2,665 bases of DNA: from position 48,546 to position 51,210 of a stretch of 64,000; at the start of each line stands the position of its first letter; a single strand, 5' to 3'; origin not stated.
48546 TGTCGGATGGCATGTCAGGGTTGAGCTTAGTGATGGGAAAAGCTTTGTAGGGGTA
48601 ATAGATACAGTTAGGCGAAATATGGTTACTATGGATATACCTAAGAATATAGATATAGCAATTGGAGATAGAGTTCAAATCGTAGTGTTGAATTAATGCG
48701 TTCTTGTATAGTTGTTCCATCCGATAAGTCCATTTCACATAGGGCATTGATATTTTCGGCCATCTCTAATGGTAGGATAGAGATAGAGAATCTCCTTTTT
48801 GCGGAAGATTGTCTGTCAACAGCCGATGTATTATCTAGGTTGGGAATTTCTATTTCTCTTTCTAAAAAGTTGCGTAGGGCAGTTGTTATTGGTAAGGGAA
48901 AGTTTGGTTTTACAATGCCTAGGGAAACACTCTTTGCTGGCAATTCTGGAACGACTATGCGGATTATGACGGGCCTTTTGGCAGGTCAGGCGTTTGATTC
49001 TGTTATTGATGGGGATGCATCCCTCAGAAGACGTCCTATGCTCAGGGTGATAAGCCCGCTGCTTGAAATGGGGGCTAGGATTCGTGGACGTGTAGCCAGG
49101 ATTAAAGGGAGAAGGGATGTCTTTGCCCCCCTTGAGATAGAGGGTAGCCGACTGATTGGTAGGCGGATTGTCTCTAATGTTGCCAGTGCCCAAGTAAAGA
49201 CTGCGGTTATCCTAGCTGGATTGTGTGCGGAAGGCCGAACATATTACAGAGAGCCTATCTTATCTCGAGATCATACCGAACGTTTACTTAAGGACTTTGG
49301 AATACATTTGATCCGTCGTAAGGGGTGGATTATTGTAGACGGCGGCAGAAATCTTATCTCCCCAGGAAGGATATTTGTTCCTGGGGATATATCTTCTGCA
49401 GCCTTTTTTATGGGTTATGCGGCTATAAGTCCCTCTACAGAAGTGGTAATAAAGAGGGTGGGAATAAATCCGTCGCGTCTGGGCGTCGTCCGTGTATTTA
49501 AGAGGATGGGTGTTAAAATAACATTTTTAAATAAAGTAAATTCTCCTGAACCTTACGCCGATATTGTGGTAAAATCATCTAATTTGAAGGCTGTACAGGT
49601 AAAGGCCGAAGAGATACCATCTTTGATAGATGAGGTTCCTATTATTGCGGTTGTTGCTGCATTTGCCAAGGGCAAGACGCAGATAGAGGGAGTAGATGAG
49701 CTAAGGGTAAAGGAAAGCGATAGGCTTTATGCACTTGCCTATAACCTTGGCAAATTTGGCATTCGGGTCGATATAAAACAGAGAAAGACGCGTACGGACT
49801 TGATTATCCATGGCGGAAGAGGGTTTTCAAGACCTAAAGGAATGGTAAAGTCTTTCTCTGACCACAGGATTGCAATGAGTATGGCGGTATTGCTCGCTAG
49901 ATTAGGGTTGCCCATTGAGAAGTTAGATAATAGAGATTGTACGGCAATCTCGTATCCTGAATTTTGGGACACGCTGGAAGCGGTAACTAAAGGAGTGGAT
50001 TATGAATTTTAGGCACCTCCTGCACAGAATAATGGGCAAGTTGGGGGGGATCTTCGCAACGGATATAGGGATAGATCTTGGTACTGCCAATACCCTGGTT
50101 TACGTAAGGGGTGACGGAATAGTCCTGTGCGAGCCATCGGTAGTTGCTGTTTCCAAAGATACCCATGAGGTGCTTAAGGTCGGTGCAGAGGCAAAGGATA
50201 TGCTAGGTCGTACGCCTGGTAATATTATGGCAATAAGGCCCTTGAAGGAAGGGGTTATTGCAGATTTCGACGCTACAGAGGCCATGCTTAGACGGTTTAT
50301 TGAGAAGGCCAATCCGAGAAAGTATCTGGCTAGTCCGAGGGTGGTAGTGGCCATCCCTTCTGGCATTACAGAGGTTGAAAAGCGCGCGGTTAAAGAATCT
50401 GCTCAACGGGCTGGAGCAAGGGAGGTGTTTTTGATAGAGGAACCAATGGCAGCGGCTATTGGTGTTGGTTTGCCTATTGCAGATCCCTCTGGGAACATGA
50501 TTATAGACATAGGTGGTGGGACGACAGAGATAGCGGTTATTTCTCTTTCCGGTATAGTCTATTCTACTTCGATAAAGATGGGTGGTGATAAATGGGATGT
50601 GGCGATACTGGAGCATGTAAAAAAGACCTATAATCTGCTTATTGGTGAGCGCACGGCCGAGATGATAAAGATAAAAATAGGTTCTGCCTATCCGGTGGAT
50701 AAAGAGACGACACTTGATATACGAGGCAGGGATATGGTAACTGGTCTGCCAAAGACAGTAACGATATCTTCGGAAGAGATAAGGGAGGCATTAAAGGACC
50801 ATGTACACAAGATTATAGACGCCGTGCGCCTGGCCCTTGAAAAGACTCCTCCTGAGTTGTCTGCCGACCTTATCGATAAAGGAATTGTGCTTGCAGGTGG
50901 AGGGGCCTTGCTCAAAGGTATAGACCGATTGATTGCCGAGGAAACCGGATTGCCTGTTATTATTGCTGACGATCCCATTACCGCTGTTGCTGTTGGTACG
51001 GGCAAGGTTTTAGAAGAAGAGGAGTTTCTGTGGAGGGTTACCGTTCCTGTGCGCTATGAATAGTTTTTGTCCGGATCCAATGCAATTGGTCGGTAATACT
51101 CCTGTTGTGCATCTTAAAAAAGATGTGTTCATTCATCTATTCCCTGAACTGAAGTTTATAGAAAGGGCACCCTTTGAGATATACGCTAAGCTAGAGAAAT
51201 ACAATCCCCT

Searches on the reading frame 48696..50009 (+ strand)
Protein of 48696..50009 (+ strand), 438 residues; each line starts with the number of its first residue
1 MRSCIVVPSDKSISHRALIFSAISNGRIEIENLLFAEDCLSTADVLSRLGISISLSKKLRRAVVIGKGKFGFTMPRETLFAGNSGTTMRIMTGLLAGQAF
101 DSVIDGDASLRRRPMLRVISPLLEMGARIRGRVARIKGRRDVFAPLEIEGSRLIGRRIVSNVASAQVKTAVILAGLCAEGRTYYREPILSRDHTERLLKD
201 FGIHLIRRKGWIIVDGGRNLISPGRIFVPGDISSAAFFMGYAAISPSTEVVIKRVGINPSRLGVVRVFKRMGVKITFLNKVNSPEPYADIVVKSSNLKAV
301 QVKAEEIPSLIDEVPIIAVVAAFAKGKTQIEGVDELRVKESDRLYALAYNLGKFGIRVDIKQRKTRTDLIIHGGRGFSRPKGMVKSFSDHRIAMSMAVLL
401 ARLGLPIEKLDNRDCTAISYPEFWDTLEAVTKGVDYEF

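Call 63: search_protein_families(library=pfam, proteins=[window:48696-50009:+], max_evalue=0.00001)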
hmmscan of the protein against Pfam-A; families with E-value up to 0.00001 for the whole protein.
window:48696-50009:+ (438 aa): 1 family
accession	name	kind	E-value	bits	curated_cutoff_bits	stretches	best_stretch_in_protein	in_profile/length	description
PF00275.25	EPSP_synthase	-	2.2e-100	336.8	22.8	1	5-427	11-417/417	EPSP synthase (3-phosphoshikimate 1-carboxyvinyltransferase)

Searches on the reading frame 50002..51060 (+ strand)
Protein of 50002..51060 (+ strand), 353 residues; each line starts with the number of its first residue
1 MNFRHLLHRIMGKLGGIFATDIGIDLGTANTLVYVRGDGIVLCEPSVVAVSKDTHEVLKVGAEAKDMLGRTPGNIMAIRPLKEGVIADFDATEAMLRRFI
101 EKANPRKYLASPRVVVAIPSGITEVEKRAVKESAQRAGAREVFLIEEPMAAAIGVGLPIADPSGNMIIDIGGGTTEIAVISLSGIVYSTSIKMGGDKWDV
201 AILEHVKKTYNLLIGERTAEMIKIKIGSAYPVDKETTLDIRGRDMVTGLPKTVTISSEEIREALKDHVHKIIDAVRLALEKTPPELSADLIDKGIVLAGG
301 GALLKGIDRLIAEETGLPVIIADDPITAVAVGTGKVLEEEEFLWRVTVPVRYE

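Call 63: search_protein_families(library=pfam, proteins=[window:50002-51060:+], max_evalue=0.00001)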
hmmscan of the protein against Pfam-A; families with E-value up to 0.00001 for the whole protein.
window:50002-51060:+ (353 aa): 5 families
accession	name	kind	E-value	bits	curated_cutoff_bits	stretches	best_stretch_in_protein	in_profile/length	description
PF06723.19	MreB_Mbl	-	5.7e-148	492.5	27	1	20-340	2-322/327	MreB/Mbl protein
PF00012.26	HSP70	-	3.8e-17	62.2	20.6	1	113-333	135-368/599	Hsp70 protein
PF14450.12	FtsA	-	2.8e-12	47.5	31.8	1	167-332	2-127/127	Cell division protein FtsA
PF11104.14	PilM_2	-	4.1e-09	36.3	27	0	264-328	248-310/340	Type IV pilus assembly protein PilM;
PF00022.25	Actin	-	2.8e-08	33.2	27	0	25-201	10-182/410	Actin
